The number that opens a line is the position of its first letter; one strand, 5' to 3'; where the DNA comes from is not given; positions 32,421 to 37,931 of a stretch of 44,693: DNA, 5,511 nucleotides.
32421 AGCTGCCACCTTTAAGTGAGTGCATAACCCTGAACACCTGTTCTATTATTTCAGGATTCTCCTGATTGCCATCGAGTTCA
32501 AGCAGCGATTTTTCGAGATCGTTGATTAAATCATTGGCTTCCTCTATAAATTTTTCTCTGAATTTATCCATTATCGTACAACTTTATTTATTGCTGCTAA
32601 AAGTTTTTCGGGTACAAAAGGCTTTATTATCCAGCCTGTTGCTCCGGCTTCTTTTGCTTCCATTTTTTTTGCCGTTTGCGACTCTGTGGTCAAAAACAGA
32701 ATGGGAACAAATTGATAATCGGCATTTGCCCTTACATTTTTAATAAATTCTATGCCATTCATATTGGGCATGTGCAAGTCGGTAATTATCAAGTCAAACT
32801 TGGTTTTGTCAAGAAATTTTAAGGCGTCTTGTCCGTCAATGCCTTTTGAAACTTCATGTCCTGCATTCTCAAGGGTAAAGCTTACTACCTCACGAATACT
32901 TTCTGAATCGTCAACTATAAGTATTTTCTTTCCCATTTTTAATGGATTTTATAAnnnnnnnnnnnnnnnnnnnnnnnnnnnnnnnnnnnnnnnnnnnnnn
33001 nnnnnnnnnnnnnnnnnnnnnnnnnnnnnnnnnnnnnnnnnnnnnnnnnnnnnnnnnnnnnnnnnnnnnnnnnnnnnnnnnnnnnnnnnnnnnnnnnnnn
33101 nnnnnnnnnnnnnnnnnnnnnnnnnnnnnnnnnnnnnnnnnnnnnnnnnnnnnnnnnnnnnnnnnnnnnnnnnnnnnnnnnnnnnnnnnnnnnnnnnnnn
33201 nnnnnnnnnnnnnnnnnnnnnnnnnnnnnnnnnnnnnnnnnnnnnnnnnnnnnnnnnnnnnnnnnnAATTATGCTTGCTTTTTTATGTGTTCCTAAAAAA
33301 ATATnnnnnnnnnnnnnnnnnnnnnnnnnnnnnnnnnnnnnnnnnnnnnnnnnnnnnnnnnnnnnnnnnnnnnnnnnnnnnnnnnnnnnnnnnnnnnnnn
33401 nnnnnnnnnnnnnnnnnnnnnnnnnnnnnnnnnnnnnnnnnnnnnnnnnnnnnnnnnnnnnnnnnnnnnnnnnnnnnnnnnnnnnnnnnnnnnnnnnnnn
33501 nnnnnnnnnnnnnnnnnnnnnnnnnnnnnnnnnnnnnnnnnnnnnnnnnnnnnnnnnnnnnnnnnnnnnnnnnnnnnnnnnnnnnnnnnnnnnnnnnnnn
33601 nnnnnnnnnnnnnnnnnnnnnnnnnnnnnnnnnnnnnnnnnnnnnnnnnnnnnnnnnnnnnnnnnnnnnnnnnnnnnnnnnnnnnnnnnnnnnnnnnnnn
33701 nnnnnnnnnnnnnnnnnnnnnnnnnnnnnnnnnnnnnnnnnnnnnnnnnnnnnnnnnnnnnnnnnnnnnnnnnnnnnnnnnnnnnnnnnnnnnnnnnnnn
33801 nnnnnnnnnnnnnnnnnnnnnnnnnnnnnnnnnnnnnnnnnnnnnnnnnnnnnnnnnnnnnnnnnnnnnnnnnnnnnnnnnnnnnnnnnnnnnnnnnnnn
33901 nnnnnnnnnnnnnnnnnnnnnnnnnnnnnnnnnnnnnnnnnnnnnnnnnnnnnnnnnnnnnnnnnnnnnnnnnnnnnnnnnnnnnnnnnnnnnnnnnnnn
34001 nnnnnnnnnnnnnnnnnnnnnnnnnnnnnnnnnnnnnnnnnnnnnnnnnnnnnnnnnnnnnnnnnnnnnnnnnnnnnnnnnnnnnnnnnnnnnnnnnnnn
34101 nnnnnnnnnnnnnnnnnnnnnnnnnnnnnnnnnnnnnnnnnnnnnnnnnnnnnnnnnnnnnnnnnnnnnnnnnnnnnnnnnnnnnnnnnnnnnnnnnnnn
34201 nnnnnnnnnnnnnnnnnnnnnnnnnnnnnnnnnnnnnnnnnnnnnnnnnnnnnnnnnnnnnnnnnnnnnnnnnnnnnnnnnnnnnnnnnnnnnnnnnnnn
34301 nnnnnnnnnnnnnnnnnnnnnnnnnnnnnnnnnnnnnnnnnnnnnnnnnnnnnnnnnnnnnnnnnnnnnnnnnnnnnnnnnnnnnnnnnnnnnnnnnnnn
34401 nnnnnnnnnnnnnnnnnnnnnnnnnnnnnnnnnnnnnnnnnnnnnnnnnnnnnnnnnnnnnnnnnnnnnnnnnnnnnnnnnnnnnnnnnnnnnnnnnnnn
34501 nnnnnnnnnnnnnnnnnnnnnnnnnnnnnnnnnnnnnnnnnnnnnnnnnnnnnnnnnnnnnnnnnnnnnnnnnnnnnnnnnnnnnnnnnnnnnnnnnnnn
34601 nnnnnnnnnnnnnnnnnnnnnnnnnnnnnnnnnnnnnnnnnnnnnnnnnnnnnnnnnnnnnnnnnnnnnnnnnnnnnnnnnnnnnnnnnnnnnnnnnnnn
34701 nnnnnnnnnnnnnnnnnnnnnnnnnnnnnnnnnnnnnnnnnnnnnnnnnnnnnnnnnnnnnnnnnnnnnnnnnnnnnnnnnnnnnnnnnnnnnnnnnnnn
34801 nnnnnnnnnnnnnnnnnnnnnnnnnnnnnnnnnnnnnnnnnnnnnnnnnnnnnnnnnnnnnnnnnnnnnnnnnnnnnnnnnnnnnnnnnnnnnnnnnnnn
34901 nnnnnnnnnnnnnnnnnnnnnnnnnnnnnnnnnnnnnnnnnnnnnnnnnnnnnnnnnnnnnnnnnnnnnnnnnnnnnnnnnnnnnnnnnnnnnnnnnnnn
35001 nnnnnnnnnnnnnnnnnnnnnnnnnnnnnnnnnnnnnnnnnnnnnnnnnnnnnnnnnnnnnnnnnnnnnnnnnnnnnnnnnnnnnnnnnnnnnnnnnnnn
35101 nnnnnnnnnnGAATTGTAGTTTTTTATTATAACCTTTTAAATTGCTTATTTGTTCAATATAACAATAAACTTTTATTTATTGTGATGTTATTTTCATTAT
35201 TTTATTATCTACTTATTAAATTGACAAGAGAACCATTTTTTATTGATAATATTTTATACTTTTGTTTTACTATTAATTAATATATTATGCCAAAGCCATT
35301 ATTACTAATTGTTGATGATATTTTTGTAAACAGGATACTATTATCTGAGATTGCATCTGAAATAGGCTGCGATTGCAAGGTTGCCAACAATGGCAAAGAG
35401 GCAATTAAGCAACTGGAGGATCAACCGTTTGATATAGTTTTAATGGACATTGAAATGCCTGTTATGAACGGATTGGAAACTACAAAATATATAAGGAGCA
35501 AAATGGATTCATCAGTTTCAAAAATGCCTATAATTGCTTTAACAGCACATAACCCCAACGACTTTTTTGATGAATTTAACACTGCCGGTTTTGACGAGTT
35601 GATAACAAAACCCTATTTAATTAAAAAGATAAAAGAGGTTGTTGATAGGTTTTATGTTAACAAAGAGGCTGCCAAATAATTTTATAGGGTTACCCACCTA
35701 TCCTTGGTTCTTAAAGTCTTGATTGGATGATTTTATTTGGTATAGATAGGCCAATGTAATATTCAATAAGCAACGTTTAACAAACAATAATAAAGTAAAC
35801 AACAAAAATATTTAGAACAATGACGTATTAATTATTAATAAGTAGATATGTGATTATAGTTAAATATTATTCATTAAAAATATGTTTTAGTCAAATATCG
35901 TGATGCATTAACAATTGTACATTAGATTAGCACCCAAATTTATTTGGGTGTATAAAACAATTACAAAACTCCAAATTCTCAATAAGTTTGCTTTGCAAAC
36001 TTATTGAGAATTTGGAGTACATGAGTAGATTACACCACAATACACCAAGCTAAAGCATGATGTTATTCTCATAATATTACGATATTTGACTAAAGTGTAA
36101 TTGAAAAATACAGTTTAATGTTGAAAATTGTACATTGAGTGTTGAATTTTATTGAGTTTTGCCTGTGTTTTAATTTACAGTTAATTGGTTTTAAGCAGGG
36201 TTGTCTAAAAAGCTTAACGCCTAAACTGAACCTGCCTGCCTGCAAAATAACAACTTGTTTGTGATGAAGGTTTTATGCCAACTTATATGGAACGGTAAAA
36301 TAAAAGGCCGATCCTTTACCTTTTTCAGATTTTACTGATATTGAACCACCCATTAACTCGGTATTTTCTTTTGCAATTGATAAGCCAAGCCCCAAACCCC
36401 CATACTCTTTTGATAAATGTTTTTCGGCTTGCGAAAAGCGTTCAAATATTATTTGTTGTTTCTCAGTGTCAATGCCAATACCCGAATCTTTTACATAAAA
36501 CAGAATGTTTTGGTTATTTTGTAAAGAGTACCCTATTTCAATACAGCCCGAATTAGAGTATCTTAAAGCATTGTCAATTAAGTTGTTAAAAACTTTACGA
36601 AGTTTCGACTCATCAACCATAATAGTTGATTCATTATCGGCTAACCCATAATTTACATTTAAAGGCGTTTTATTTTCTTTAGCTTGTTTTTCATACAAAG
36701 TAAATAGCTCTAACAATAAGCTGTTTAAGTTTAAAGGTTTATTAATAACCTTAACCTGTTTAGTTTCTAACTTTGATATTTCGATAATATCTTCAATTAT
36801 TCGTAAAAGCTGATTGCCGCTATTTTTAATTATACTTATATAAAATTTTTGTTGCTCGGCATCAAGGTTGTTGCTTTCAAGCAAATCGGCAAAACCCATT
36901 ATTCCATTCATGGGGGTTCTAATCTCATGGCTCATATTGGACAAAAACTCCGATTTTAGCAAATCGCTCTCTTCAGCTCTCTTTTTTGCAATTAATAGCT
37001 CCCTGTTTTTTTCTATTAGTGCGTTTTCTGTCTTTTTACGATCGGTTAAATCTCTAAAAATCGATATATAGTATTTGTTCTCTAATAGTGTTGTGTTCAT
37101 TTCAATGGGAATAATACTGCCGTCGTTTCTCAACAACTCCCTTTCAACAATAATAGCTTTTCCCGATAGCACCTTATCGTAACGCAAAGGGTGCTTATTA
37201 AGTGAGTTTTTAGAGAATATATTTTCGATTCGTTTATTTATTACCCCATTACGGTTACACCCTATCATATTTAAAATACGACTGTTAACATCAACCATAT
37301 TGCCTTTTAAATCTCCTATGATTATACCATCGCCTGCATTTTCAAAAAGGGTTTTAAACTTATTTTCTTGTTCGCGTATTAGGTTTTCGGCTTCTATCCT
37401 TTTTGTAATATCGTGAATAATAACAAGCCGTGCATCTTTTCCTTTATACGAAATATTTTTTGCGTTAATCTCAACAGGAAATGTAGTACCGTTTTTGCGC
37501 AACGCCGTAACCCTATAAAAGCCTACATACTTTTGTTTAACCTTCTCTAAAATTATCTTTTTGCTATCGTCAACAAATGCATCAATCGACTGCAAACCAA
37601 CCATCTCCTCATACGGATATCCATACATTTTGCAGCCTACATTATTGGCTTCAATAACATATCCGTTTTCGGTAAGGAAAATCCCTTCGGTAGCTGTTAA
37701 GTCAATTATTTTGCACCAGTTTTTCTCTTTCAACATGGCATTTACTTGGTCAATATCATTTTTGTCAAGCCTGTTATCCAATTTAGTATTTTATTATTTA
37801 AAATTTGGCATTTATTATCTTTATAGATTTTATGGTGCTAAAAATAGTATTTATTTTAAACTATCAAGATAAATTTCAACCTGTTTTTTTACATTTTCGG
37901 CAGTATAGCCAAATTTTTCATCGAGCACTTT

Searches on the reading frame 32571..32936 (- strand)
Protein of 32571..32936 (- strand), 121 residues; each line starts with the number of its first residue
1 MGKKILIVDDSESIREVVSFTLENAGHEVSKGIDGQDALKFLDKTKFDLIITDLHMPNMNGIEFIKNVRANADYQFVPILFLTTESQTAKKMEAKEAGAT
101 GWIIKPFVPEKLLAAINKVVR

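Call 3: search_protein_families(library=pfam, proteins=[window:32571-32936:-], max_evalue=0.01)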
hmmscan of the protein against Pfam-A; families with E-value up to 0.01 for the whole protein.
window:32571-32936:- (121 aa): 1 family
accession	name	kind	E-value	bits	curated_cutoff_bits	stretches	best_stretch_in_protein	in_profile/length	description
PF00072.30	Response_reg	-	1.5e-28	99.6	30.2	1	5-117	1-111/111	Response regulator receiver domain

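Call 49: search_solved_structures(query=window:32571-32936:-, max_evalue=1e-12, show_alignments=2)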
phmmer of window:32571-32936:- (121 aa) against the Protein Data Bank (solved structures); distinct sequences matched with E-value up to 1e-12: 117 (the best 60 are shown).
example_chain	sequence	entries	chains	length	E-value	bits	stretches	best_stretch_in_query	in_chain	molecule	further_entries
4h60_A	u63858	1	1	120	5.8e-37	129.6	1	4-119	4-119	Chemotaxis protein CheY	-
4hnr_A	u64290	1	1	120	5.8e-37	129.6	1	4-119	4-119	Chemotaxis protein CheY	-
4hns_A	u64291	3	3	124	1.9e-23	86.1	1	3-119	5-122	Chemotaxis protein CheY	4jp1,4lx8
3to5_A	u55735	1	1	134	2.4e-23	85.7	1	3-119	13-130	CheY homolog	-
5t3y_A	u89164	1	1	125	3.2e-23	85.4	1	3-114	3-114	Two-component system response regulator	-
4hnq_A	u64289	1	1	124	3.7e-23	85.2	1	3-119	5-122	Chemotaxis protein CheY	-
9xzo_A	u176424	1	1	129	4.3e-22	81.7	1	4-120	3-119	De novo protein M1X0B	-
5chy_A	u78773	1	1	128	1.2e-21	80.3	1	4-119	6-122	CHEY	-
3myy_A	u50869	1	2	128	1.7e-21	79.8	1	4-119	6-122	Chemotaxis protein cheY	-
3oo0_A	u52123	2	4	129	1.7e-21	79.8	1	4-119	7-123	Chemotaxis protein CheY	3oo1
8wiw_h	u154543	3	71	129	2.3e-21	79.4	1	4-119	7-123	Chemotaxis protein CheY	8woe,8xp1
1jbe_A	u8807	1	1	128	4.4e-21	78.5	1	4-119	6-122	Chemotaxis protein CheY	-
3olw_A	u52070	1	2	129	4.4e-21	78.5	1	4-119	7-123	Chemotaxis protein CheY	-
2che_A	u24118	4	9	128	4.5e-21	78.4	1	4-119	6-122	CHEY | Chemotaxis protein cheY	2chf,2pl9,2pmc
2fka_A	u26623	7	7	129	4.5e-21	78.4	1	4-119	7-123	Chemotaxis protein cheY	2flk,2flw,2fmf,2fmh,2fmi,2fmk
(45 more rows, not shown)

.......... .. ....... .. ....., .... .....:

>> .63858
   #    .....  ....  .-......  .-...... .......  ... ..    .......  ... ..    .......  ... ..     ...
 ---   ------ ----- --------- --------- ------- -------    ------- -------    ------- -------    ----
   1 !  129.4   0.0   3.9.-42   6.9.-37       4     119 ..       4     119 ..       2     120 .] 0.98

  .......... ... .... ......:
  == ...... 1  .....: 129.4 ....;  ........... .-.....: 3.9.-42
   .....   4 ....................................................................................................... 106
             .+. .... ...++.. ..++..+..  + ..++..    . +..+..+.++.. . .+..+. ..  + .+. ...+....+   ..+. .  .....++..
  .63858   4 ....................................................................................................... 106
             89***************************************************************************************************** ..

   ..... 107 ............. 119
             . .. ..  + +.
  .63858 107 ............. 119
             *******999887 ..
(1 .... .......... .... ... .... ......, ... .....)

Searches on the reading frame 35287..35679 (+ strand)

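Call 6: search_protein_families(library=ncbifam, proteins=[window:35287-35679:+], max_evalue=0.001)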
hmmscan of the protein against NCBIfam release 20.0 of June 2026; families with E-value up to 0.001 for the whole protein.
window:35287-35679:+ (130 aa): 85 families (the best 25 are shown)
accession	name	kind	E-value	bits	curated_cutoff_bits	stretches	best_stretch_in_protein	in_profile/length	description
NF011874.0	PRK15347.1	equivalog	6.6e-23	80.7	852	1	6-120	693-807/921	two component system sensor kinase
NF008318.0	PRK11107.1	equivalog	7.9e-22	77.1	890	1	6-127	670-789/920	two-component sensor histidine kinase BarA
NF008302.0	PRK11091.1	equivalog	8.7e-22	77.1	838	1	6-127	528-647/779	aerobic respiration two-component sensor histidine kinase ArcB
NF008099.0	PRK10841.1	equivalog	3.7e-20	71.3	920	1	6-122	827-939/949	two-component system sensor histidine kinase RcsC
NF041945.1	LuxN_Vibrio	equivalog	5.3e-19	67.8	1550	1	3-125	720-837/839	quorum-sensing autoinducer 1 sensor kinase/phosphatase LuxN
TIGR02956.1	TMAO_torS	equivalog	4e-18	64.9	676.5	1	6-122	704-819/967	TMAO reductase system sensor histidine kinase/response regulator TorS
NF041947.1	LuxQ_Vibrio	equivalog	9.9e-17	60.1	1200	1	7-121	726-837/843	quorum-sensing autoinducer 2 sensor kinase/phosphatase LuxQ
NF008469.0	PRK11361.1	equivalog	1.1e-16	60.6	714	1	6-121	7-118/461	acetoacetate metabolism transcriptional regulator AtoC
NF007135.0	PRK09581.1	equivalog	8.9e-16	57.7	474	1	6-109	5-106/457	PleD family two-component system response regulator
NF045901.1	HisKinLetSLeg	equivalog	3.3e-15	55.2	1650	1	3-114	671-780/906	two-component system sensor histidine kinase LetS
NF041367.1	CheY_Halo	equivalog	1.5e-14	54.3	200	1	7-120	2-111/114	chemotaxis protein CheY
NF007969.0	PRK10693.1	equivalog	3.7e-14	52.5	329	1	6-117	10-118/337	two-component system response regulator RssB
NF053854.1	RespRegPhoBBctds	equivalog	9.2e-14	51.3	270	1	7-118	2-110/225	two-component system response regulator PhoB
NF007901.0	PRK10610.1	equivalog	7.5e-13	48.7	189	1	6-122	8-123/129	chemotaxis response regulator CheY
NF045944.1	ResRegRpaBCyano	equivalog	9.1e-13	48.1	330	1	7-119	1-108/229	response regulator transcription factor RpaB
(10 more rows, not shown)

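Call 9: search_protein_families(library=pfam, proteins=[window:35287-35679:+], max_evalue=0.001)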
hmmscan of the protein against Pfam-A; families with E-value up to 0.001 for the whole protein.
window:35287-35679:+ (130 aa): 1 family
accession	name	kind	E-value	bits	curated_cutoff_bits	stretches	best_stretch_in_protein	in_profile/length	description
PF00072.30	Response_reg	-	2.8e-24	85.9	30.2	1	7-119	2-110/111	Response regulator receiver domain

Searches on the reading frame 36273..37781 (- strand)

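Call 6: search_protein_families(library=ncbifam, proteins=[window:36273-37781:-], max_evalue=0.001)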
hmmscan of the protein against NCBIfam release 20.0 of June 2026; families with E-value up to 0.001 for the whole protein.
window:36273-37781:- (502 aa): 79 families (the best 25 are shown)
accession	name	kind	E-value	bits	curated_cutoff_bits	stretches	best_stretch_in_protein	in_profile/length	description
NF047874.1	MASE3_PAS_HK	subfamily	4.3e-70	237.3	560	2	128-500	253-626/655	MASE3 domain-containing sensor histidine kinase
TIGR02956.1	TMAO_torS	equivalog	1.4e-66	225.3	676.5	1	264-499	452-682/967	TMAO reductase system sensor histidine kinase/response regulator TorS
NF046044.1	PnpS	equivalog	2.7e-64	217.6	400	2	273-498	167-390/390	two-component system histidine kinase PnpS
NF008318.0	PRK11107.1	equivalog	5.9e-62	209.9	890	1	256-500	273-519/920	two-component sensor histidine kinase BarA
NF041947.1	LuxQ_Vibrio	equivalog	8.8e-62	209.1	1200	1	133-500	342-697/843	quorum-sensing autoinducer 2 sensor kinase/phosphatase LuxQ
NF033092.0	HK_WalK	equivalog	7.7e-55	186.6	725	1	123-499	240-594/594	cell wall metabolism sensor histidine kinase WalK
NF008302.0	PRK11091.1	equivalog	3e-54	184.5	838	1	93-499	107-505/779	aerobic respiration two-component sensor histidine kinase ArcB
TIGR02966.1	phoR_proteo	equivalog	2e-53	181.6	334.2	1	259-496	95-332/333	phosphate regulon sensor histidine kinase PhoR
NF045901.1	HisKinLetSLeg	equivalog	1.3e-51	175.6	1650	1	246-496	263-515/906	two-component system sensor histidine kinase LetS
NF011874.0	PRK15347.1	equivalog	2.2e-49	168.3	852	1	251-499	373-614/921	two component system sensor kinase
NF038297.2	hybrid_HK_HrmK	equivalog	9.6e-49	166.5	725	1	254-500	213-458/607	hybrid histidine kinase/response regulator HrmK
NF008543.0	PRK11466.1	equivalog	1.7e-42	145.3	982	1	264-500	432-663/914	TMAO reductase system sensor histidine kinase/response regulator TorS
NF008099.0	PRK10841.1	equivalog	4e-42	144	920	1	239-498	440-689/949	two-component system sensor histidine kinase RcsC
NF008468.0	PRK11360.1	equivalog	1.7e-41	142.3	646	1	135-500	263-609/616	two-component system sensor histidine kinase AtoS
NF041832.1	near_NosP_CTERM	subfamily_domain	3.3e-41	141.6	400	1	271-500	2-226/370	NahK/ErcS family hybrid sensor histidine kinase/response regulator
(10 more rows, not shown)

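Call 9: search_protein_families(library=pfam, proteins=[window:36273-37781:-], max_evalue=0.001)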
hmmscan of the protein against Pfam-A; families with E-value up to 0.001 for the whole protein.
window:36273-37781:- (502 aa): 7 families
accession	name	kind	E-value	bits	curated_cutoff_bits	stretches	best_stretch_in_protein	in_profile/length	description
PF02518.31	HATPase_c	-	1.1e-26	93.9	26.4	1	390-499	2-109/111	Histidine kinase-, DNA gyrase B-, and HSP90-like ATPase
PF13426.13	PAS_9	-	2.9e-25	89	27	2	32-127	2-103/103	PAS domain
PF00512.31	HisKA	-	2.6e-21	75.8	26.9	1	276-340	2-65/66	His Kinase A (phospho-acceptor) domain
PF00989.32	PAS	-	3.6e-15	56.4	22.6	2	29-125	9-113/113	PAS fold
PF13188.13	PAS_8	-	6.9e-11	42.1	21.8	1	140-185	1-43/65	PAS domain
PF08448.16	PAS_4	-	7.1e-09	36.3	23.1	1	146-249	1-109/110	PAS fold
PF08447.18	PAS_3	-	0.00034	21.3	25.6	0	43-120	2-86/89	PAS fold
